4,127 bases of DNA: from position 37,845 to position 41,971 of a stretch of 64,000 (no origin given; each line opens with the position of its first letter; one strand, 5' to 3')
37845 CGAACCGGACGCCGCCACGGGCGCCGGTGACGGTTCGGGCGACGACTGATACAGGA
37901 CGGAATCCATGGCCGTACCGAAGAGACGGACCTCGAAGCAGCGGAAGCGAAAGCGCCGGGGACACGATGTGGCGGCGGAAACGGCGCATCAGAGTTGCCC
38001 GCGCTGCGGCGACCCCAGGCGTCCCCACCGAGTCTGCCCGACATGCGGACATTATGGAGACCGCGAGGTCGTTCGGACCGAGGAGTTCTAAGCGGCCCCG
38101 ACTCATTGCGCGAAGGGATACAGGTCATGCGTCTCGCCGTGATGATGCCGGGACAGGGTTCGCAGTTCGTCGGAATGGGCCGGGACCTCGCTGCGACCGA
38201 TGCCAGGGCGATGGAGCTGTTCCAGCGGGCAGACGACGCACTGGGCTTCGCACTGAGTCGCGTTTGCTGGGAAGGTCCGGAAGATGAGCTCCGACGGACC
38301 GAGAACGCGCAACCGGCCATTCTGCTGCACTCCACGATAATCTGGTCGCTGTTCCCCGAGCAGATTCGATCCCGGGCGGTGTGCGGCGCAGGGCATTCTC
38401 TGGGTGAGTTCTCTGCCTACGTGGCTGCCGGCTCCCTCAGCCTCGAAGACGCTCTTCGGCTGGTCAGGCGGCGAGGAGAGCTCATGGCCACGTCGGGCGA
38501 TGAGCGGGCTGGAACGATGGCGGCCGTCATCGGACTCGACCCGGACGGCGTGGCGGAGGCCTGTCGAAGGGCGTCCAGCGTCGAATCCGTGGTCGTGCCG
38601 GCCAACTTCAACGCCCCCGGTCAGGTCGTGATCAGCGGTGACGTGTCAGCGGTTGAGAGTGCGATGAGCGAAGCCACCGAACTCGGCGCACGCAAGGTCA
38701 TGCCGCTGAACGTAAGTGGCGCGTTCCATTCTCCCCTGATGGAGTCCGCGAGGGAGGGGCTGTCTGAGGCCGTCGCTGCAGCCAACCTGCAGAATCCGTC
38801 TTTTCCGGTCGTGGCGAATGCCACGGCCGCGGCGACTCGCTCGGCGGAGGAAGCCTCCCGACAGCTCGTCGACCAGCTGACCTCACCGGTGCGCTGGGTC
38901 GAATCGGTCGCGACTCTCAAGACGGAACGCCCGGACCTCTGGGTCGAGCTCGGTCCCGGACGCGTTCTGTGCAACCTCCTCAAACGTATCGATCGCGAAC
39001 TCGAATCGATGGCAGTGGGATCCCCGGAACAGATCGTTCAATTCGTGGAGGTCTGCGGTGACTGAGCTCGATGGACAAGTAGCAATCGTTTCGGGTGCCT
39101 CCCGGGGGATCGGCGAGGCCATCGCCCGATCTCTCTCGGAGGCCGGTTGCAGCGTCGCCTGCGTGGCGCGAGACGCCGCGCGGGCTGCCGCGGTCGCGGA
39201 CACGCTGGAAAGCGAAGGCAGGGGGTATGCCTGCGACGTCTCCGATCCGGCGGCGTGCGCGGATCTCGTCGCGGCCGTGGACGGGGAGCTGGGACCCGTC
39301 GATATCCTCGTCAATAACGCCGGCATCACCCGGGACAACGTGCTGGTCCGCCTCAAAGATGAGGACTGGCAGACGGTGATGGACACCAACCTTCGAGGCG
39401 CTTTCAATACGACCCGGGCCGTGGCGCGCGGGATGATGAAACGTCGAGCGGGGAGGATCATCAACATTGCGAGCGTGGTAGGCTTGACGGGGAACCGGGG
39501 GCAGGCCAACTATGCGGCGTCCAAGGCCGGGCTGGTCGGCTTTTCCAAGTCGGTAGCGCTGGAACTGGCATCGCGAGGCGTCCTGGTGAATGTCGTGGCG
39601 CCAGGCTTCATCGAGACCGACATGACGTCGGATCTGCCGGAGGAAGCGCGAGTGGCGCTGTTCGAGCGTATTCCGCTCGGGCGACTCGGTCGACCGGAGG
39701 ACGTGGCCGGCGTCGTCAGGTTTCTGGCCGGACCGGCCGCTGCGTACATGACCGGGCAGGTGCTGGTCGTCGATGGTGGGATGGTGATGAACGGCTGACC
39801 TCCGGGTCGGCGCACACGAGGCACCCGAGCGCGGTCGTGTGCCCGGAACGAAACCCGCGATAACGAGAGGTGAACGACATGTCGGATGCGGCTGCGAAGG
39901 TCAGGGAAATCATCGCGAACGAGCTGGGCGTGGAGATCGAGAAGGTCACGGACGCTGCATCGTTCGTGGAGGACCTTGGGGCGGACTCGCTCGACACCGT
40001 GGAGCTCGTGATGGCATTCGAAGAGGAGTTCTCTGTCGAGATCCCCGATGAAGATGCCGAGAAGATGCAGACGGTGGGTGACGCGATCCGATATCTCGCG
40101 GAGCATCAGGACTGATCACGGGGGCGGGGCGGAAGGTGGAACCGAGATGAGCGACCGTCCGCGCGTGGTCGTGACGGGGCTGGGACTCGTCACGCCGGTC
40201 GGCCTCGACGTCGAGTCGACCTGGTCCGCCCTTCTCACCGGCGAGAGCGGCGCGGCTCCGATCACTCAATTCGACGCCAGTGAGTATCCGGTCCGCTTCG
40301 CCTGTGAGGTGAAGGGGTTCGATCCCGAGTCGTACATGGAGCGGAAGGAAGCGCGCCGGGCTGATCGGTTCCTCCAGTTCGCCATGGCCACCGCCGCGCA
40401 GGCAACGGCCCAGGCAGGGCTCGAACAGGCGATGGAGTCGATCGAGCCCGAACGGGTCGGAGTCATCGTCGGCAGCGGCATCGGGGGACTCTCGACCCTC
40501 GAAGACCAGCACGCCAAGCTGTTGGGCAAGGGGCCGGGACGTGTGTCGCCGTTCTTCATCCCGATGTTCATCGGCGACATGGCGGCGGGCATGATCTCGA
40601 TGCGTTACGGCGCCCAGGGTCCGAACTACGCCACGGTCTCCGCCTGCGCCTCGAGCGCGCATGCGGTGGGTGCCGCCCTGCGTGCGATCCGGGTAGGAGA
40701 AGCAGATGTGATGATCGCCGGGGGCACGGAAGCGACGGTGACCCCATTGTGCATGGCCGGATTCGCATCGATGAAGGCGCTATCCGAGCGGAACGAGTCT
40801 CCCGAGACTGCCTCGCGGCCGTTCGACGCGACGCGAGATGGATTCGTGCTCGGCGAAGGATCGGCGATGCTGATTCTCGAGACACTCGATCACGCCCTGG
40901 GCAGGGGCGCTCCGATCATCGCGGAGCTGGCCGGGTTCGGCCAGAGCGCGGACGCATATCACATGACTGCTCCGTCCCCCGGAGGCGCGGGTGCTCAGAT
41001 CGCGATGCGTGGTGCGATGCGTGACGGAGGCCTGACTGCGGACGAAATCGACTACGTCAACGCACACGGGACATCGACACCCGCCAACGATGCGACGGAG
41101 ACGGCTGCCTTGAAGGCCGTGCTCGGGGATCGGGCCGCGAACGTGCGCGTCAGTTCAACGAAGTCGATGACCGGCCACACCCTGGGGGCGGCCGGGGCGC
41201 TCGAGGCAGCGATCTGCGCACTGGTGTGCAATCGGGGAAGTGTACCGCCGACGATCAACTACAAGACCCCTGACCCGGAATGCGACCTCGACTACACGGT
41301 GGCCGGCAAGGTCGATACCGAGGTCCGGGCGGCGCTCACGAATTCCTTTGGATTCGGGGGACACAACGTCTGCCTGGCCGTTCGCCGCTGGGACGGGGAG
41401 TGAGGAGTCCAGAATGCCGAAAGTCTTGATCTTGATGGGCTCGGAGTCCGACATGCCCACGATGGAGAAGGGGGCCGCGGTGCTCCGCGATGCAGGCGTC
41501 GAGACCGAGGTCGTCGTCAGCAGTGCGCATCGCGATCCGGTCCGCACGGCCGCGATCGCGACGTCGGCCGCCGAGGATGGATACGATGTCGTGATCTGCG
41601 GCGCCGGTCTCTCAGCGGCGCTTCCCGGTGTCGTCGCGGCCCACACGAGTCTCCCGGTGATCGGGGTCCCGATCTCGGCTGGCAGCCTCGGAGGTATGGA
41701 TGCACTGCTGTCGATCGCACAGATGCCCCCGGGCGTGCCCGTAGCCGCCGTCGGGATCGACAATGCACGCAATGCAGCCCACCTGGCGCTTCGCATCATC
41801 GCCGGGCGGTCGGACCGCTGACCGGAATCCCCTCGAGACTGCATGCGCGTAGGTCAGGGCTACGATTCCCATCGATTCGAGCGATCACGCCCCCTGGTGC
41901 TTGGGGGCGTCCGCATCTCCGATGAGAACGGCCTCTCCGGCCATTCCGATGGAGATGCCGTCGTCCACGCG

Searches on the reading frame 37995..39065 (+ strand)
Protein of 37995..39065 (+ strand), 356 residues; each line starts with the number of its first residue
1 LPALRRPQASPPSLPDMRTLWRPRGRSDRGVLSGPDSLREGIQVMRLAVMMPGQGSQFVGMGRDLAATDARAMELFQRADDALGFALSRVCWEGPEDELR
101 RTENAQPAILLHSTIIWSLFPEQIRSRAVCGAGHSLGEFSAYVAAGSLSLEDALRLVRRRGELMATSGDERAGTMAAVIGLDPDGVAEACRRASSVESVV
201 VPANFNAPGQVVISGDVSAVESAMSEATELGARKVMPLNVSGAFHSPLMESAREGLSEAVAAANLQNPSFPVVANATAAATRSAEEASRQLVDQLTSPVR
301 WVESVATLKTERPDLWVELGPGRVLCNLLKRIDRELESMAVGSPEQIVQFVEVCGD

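Call 8: search_protein_families(library=pfam, proteins=[window:37995-39065:+], max_evalue=0.001)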
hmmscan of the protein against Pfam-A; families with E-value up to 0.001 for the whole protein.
window:37995-39065:+ (356 aa): 1 family
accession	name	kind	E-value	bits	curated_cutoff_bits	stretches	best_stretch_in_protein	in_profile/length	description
PF00698.26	Acyl_transf_1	-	5.8e-34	118.4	32.7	1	51-332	4-278/319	Acyl transferase domain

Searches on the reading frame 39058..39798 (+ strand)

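Call 8: search_protein_families(library=pfam, proteins=[window:39058-39798:+], max_evalue=0.001)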
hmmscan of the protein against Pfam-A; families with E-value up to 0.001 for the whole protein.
window:39058-39798:+ (246 aa): 4 families
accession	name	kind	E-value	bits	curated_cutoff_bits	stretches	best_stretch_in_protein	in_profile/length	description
PF13561.12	adh_short_C2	-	1.5e-66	224.8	27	1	13-242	1-235/236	Enoyl-(Acyl carrier protein) reductase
PF00106.31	adh_short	-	2.3e-62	210.4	26.6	1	7-196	1-193/195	short chain dehydrogenase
PF08659.16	KR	-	5.8e-20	72.4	22.6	1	9-163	3-160/180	KR domain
PF01370.27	Epimerase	-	0.00025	21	20.9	1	10-124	2-104/240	NAD dependent epimerase/dehydratase family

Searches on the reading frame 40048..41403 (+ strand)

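Call 8: search_protein_families(library=pfam, proteins=[window:40048-41403:+], max_evalue=0.001)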
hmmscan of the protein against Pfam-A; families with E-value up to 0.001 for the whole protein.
window:40048-41403:+ (451 aa): 3 families
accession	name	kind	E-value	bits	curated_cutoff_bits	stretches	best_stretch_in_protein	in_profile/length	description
PF00109.32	ketoacyl-synt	-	1.9e-57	195.2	20.8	1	39-283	3-252/252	Beta-ketoacyl synthase, N-terminal domain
PF02801.28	Ketoacyl-synt_C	-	8.5e-35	119.8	20.8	1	292-405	2-118/119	Beta-ketoacyl synthase, C-terminal domain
PF00108.29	Thiolase_N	-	6.7e-05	22.8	26.4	1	198-229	83-114/260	Thiolase, N-terminal domain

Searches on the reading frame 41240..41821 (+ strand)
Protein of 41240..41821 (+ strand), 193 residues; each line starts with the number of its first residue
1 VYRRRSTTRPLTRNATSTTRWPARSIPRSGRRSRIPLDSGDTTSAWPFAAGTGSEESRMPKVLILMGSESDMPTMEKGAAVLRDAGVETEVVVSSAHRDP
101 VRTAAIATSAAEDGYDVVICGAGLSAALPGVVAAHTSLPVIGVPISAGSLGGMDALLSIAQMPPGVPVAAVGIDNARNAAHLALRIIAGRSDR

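Call 8: search_protein_families(library=pfam, proteins=[window:41240-41821:+], max_evalue=0.001)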
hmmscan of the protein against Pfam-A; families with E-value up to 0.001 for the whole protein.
window:41240-41821:+ (193 aa): 2 families
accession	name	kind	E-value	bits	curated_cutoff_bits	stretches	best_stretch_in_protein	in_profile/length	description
PF00731.26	AIRC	-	6.6e-51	172.2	30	1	61-190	1-130/148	AIR carboxylase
PF13685.12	Fe-ADH_2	-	0.00038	20.9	28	1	58-151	18-112/149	Iron-containing alcohol dehydrogenase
